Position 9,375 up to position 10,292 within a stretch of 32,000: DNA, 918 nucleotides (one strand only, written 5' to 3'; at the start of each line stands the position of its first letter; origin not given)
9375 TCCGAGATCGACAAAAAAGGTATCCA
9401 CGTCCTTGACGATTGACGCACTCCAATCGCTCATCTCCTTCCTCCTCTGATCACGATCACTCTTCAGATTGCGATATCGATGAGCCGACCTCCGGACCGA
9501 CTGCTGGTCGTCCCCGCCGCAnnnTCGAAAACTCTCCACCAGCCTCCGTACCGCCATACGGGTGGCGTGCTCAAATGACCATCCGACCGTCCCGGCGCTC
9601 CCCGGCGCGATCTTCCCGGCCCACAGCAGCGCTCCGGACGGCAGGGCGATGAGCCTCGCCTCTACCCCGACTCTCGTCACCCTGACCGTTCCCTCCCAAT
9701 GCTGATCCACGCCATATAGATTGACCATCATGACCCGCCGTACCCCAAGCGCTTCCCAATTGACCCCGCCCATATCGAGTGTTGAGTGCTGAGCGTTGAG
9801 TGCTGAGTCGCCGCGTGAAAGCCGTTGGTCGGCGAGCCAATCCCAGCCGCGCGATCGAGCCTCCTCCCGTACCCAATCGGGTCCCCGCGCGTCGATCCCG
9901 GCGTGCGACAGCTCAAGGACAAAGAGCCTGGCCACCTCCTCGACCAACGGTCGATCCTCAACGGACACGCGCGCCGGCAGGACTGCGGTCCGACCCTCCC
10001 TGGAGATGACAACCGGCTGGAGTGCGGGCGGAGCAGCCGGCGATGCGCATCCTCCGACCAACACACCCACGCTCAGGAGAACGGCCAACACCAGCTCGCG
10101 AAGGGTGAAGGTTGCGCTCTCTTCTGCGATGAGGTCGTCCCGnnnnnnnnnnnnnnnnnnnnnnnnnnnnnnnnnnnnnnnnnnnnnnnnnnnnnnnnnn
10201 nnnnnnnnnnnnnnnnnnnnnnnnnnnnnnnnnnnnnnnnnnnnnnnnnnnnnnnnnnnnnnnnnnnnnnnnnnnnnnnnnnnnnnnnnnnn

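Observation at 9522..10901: Flagellar sigma factor FliA fused to a transmembrane/lipobox segment and an extracytoplasmic domain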

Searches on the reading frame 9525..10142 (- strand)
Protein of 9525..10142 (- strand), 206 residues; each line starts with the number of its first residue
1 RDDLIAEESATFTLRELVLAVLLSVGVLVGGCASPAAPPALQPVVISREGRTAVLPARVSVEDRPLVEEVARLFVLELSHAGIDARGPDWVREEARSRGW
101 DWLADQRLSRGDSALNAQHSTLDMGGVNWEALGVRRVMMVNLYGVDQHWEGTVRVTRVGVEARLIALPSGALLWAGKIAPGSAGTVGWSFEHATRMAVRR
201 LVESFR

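Call 4: search_protein_families(library=pfam, proteins=[window:9525-10097:-], max_evalue=1)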
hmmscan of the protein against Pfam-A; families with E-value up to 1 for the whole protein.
window:9525-10097:- (191 aa): 2 families
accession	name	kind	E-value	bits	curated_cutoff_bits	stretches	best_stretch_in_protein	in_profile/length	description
PF02108.21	FliH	-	0.14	12.6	24.1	1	78-109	88-119/128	Flagellar assembly protein FliH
PF05643.16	GNA1162-like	-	0.18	11.8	25.9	1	137-163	100-126/185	Putative lipoprotein GNA1162-like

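Call 5: search_protein_families(library=ncbifam, proteins=[window:9525-10097:-], max_evalue=1)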
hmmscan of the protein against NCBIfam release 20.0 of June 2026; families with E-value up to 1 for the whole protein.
window:9525-10097:- (191 aa): 1 family
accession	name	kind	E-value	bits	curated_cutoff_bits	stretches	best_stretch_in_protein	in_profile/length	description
NF004270.2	PRK05687.2-1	equivalog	0.17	11.5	180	1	77-109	177-209/223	flagellar assembly protein FliH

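Call 6: find_homologous_proteins(query=window:9525-10142:-, max_evalue=0.001)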
Query window:9525-10142:- (206 aa): 3 proteins with E <= 0.001 among 1709 candidates.
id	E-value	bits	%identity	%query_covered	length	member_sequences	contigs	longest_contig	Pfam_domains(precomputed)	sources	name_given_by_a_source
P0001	1.5e-75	271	69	93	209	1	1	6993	-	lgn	-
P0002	5.1e-56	208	68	66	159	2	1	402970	-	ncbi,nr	ncbi:MAG: hypothetical protein M5R38_10860 [Candidatus Methylomirabilis sp.]|nr:hypothetical protein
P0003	1.5e-54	203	71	68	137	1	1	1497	-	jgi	jgi:hypothetical protein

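Call 9: find_encoding_contigs(protein=P0001, flank=5000)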
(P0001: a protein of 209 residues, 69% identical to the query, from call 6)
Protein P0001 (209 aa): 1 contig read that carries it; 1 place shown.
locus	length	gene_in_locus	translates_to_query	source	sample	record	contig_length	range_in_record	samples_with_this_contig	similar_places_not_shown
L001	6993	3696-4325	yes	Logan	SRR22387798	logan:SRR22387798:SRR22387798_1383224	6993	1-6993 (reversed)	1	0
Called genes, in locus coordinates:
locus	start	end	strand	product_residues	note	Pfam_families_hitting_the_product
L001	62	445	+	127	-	-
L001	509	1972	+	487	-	-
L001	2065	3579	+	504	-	PF14239:RRXRR, PF01844:HNH, PF13395:HNH_4 (weak), PF14279:HNH_5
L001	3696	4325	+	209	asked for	-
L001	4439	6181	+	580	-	PF02203:TarH (weak), PF12729:4HB_MCP_1, PF00672:HAMP, PF00015:MCPsignal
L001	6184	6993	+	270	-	?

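Call 10: find_encoding_contigs(protein=P0002, flank=6000)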
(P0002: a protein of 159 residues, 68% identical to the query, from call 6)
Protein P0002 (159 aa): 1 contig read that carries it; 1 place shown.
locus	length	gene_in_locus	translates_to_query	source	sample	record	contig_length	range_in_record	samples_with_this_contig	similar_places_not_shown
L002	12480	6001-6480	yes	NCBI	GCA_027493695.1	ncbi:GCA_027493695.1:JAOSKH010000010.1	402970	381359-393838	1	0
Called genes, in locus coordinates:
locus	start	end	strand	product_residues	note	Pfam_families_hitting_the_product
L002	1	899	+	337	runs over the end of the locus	PF01312:Bac_export_2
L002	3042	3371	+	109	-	-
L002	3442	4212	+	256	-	PF25199:nSTAND_NTPase5 (weak), PF13401:AAA_22 (weak), PF00004:AAA (weak), PF00448:SRP54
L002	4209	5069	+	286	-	PF01656:CbiA, PF06564:CBP_BcsQ, PF10609:ParA, PF13614:AAA_31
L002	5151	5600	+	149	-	PF04542:Sigma70_r2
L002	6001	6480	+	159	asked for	-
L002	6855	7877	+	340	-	-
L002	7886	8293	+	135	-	PF01551:Peptidase_M23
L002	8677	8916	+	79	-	-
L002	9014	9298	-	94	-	PF01312:Bac_export_2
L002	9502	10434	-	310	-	-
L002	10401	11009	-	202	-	-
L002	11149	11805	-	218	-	PF02622:DUF179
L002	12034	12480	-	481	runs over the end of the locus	PF14691:Fer4_20, PF00070:Pyr_redox (weak), PF01266:DAO (weak), PF03486:HI0933_like (faint), PF07992:Pyr_redox_2, PF12831:FAD_oxidored (weak), PF13450:NAD_binding_8, PF01593:Amino_oxidase, +1 more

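Call 26: predict_structure(alignment_id=A2)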
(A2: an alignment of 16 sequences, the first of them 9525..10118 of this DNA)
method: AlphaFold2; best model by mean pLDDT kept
length: 198 residues; sequences in the alignment: 16
mean_pLDDT: 80.4   pTM: 0.69
mean pLDDT of the five models: 80.4, 78.7, 77.4, 76.5, 75.7
residues with pLDDT >= 90: 84; 70-90: 63; 50-70: 27; < 50: 24
segments of 3 or more residues with pLDDT < 50: 25-35, 101-112
pLDDT, mean of each block of 10 residues (from residue 1): 75 82 51 48 89 89 96 93 90 67 45 60 91 92 90 93 92 79 93 94
secondary structure, 60 per line:
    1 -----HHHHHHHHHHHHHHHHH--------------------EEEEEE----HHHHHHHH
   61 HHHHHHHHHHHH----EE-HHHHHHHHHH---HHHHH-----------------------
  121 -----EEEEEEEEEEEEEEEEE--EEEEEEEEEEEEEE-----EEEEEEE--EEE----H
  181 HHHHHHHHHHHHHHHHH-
elements in order: H6-22 E43-48 H53-72 H80-89 H93-97 E126-142 E145-158 E164-170 E173-175 H180-197

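Call 30: search_protein_representatives(alignment_id=A2)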
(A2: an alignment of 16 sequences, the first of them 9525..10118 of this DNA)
Query: 16 sequences, 208 profile positions. Proteins with E-value up to 0.001 (for the whole library): 65; up to 1e-10: 56; up to 1e-30: 34. The best 65 are listed.
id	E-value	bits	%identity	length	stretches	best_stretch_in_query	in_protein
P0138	2.1e-67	243.2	-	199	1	10-208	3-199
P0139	1.5e-66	240.4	-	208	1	6-208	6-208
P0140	1.3e-65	237.3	-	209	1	4-208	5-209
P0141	1.5e-62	227.3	-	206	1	7-208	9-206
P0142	2.0e-61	223.6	-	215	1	8-202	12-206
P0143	5.5e-60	218.9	-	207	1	10-208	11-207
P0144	1.4e-59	217.5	-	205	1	9-208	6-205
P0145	1.6e-57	210.9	-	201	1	12-208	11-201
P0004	1.8e-55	204.2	-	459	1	5-192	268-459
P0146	7.3e-55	202.2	-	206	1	8-208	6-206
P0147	8.2e-55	202.0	-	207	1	1-208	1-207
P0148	1.2e-53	198.1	-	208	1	8-208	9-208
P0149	3.4e-53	196.7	-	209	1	8-194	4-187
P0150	2.8e-52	193.7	-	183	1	33-208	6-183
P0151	1.9e-51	191.0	-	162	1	49-208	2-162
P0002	3.3e-34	134.7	-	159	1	28-167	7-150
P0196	1.3e-05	41.3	-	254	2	6-135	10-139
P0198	6.5e-05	39.0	-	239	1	9-188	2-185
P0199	6.8e-05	38.9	-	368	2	92-180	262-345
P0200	8.8e-04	35.3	-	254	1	35-192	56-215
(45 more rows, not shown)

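Call 32: find_related_loci(query=A2, collection=metagenome_contigs, flank=4000)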
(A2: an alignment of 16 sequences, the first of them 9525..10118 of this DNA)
Query A2 (198 aa) in metagenome_contigs; peptide patterns used: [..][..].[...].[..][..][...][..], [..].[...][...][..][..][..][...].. (x = any residue, [..] = any of these).
185 stretches matched a pattern; 16 encode a relative of the query (tblastn E <= 1e-3); 16 distinct loci.
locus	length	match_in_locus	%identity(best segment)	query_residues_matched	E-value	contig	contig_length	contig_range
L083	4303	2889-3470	69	2-198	5e-75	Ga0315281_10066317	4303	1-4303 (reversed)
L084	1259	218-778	28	7-197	2e-8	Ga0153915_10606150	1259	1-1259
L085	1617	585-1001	31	42-198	6e-8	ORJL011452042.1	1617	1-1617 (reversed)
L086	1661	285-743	32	42-198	1e-7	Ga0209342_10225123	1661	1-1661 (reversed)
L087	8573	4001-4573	29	2-197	1e-7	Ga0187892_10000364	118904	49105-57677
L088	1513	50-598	27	11-194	2e-7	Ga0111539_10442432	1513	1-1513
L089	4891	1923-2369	30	2-154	4e-7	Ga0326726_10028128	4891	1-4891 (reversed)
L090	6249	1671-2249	26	1-194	1e-6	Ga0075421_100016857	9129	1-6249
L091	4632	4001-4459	32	42-198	2e-6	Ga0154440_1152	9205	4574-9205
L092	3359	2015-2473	32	42-198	5e-6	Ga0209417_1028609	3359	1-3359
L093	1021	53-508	28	42-197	1e-5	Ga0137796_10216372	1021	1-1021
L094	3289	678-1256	26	1-197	2e-5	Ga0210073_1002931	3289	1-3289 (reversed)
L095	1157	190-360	35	138-194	2e-5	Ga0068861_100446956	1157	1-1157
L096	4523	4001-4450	31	1-154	3e-5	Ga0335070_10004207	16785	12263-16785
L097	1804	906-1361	28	42-197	4e-5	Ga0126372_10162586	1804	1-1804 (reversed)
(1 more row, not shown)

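Call 34: fold_search(model_id=the predicted structure, library=pdb)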
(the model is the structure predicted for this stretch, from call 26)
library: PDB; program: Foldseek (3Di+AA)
matches with E <= 10: 902; with E <= 0.001: 46
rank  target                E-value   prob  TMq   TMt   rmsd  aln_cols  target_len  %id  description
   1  4hrv_B                2.7e-07  1.00  0.44  0.56   5.5       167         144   18  Crystal Structure of Lipoprotein GNA1162 from Neisseria meningitidis (released 2013-04-24)
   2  9h80_A                2.5e-06  1.00  0.43  0.54   6.9       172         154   16  Structure of the outer membrane exopolysaccharide transporter PelBC (released 2025-06-11)
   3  5t0z_B                7.1e-06  1.00  0.48  0.58   5.0       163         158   11  PelC from Geobacter metallireducens (released 2017-03-15)
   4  5t0z_A                9.6e-06  1.00  0.47  0.57   5.8       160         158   12  PelC from Geobacter metallireducens (released 2017-03-15)
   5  4uv2_P                1.9e-05  1.00  0.45  0.42  12.0       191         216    9  Structure of the curli transport lipoprotein CsgG in a non-lipidated, pre-pore conformation (released 2014-09-24)
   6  5t0z_D                2.4e-05  1.00  0.44  0.54   5.7       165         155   12  PelC from Geobacter metallireducens (released 2017-03-15)
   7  4hrv_A                2.9e-05  1.00  0.41  0.54   6.4       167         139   18  Crystal Structure of Lipoprotein GNA1162 from Neisseria meningitidis (released 2013-04-24)
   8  5t0z_C                3.2e-05  1.00  0.45  0.56   5.5       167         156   12  PelC from Geobacter metallireducens (released 2017-03-15)
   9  5t10_A                5.9e-05  1.00  0.44  0.64   4.4       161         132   17  PelC dodecamer from Paraburkholderia phytofirmans, space group P6 (released 2017-03-15)
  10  4uv2_O                5.9e-05  1.00  0.49  0.45  11.9       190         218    9  Structure of the curli transport lipoprotein CsgG in a non-lipidated, pre-pore conformation (released 2014-09-24)
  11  5t11_H                8.5e-05  1.00  0.44  0.61   5.0       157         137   16  PelC L103M dodecamer from Paraburkholderia phytofirmans, space group C2 (released 2017-03-15)
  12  5t11_G                8.5e-05  1.00  0.41  0.56   5.3       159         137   15  PelC L103M dodecamer from Paraburkholderia phytofirmans, space group C2 (released 2017-03-15)
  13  6uxc_B                9.6e-05  1.00  0.45  0.51   7.3       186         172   13  1.65A resolution structure of the hypothetical protein CT253 from Chlamydia trachomatis (released 2020-11-11)
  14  5t11_E                1.0e-04  1.00  0.44  0.59   5.2       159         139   16  PelC L103M dodecamer from Paraburkholderia phytofirmans, space group C2 (released 2017-03-15)
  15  3w1e                  1.0e-04  1.00  0.45  0.27   5.9       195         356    5  Structure of FlgT, a flagellar basal body component protein (released 2013-04-03)
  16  5t10_C                1.1e-04  1.00  0.44  0.60   5.1       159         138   16  PelC dodecamer from Paraburkholderia phytofirmans, space group P6 (released 2017-03-15)
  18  4uv2_M                1.2e-04  1.00  0.48  0.44  12.1       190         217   10  Structure of the curli transport lipoprotein CsgG in a non-lipidated, pre-pore conformation (released 2014-09-24)
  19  4uv2_J                1.4e-04  1.00  0.49  0.43  12.8       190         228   11  Structure of the curli transport lipoprotein CsgG in a non-lipidated, pre-pore conformation (released 2014-09-24)
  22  5t10_B                1.6e-04  1.00  0.45  0.61   4.7       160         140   18  PelC dodecamer from Paraburkholderia phytofirmans, space group P6 (released 2017-03-15)
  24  4uv2_N                1.8e-04  1.00  0.49  0.42  12.0       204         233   10  Structure of the curli transport lipoprotein CsgG in a non-lipidated, pre-pore conformation (released 2014-09-24)
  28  4uv2_F                2.5e-04  1.00  0.49  0.42  11.9       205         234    9  Structure of the curli transport lipoprotein CsgG in a non-lipidated, pre-pore conformation (released 2014-09-24)
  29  4uv2_G                2.7e-04  1.00  0.49  0.42  12.8       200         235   10  Structure of the curli transport lipoprotein CsgG in a non-lipidated, pre-pore conformation (released 2014-09-24)
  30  4uv2_A                2.9e-04  1.00  0.49  0.42  12.0       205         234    9  Structure of the curli transport lipoprotein CsgG in a non-lipidated, pre-pore conformation (released 2014-09-24)
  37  4uv2_E                5.6e-04  1.00  0.50  0.42  12.6       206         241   10  Structure of the curli transport lipoprotein CsgG in a non-lipidated, pre-pore conformation (released 2014-09-24)
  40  4uv2_I                6.3e-04  1.00  0.48  0.41  13.1       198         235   10  Structure of the curli transport lipoprotein CsgG in a non-lipidated, pre-pore conformation (released 2014-09-24)
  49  4uv2_D                1.1e-03  1.00  0.45  0.39  12.2       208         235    9  Structure of the curli transport lipoprotein CsgG in a non-lipidated, pre-pore conformation (released 2014-09-24)
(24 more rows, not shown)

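Call 46: search_protein_families(library=pfam, proteins=[L001:509-1972:+], max_evalue=0.01)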
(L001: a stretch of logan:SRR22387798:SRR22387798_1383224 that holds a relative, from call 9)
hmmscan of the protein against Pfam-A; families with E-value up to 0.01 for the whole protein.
L001:509-1972:+ (487 aa): 1 family
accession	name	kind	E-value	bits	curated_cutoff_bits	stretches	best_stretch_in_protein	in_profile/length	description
PF07282.18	Cas12f1-like_TNB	-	0.00014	22.4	26.3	1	359-411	2-48/60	Cas12f1-like, TNB domain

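Call 54: search_protein_families(library=pfam, alignment_id=A2, max_evalue=1)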
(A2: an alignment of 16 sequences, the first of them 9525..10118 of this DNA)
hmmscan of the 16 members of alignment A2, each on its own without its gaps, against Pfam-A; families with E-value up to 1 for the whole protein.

A. member 1, window:9525-10118:- (198 aa): 2 families
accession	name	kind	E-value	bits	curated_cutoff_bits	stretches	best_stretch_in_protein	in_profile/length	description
PF02108.21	FliH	-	0.14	12.5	24.1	1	85-116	88-119/128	Flagellar assembly protein FliH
PF05643.16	GNA1162-like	-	0.19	11.7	25.9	1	144-170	100-126/185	Putative lipoprotein GNA1162-like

B. families by the number of members that match (of 16 scanned): 6 families
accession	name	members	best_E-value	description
PF05643.16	GNA1162-like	7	0.016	Putative lipoprotein GNA1162-like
PF13567.11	DUF4131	1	0.076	Domain of unknown function (DUF4131)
PF11255.13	DUF3054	1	0.12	Protein of unknown function (DUF3054)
PF23793.1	LysC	1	0.12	Rz1-like lysis system protein LysC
PF18313.7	TLP1_add_C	1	0.13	Thiolase-like protein type 1 additional C-terminal domain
PF02108.21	FliH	1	0.14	Flagellar assembly protein FliH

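Call 55: search_solved_structures(query=A2, max_evalue=10)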
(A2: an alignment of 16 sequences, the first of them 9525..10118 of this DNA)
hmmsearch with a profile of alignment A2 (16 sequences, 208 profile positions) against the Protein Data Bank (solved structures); distinct sequences matched with E-value up to 10: 5.
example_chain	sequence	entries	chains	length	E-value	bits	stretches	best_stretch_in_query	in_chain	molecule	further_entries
3hp7_A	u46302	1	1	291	0.77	12.6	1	148-180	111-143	Hemolysin, putative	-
4hrv_A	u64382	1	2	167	0.93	12.3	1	110-163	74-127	Putative lipoprotein GNA1162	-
3gpk_A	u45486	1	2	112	1.4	11.8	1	48-90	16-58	PpiC-type peptidyl-prolyl cis-trans isomerase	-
6ms8_A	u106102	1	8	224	1.5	11.6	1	133-171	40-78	Chalcone-flavonone isomerase family protein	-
7udj_H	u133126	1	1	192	1.9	11.3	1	69-141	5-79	De novo designed helical repeat protein RPB_PEW3_R4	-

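Call 71: search_protein_families(library=pfam, proteins=[P0199, P0196, P0200, P0198], max_evalue=0.01)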
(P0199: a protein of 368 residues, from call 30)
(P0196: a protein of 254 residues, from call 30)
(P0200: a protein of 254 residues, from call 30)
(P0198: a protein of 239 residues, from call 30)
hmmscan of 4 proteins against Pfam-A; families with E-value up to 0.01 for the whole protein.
P0199 (368 aa): 2 families
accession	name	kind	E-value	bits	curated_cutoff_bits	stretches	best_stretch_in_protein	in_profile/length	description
PF05643.16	GNA1162-like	-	7.9e-10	39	25.9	1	213-341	6-133/185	Putative lipoprotein GNA1162-like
PF03783.19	CsgG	-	8.4e-06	25.7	20.8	1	222-309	13-109/210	Curli production assembly/transport component CsgG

P0196 (254 aa): 0 families

P0200 (254 aa): 0 families

P0198 (239 aa): 0 families
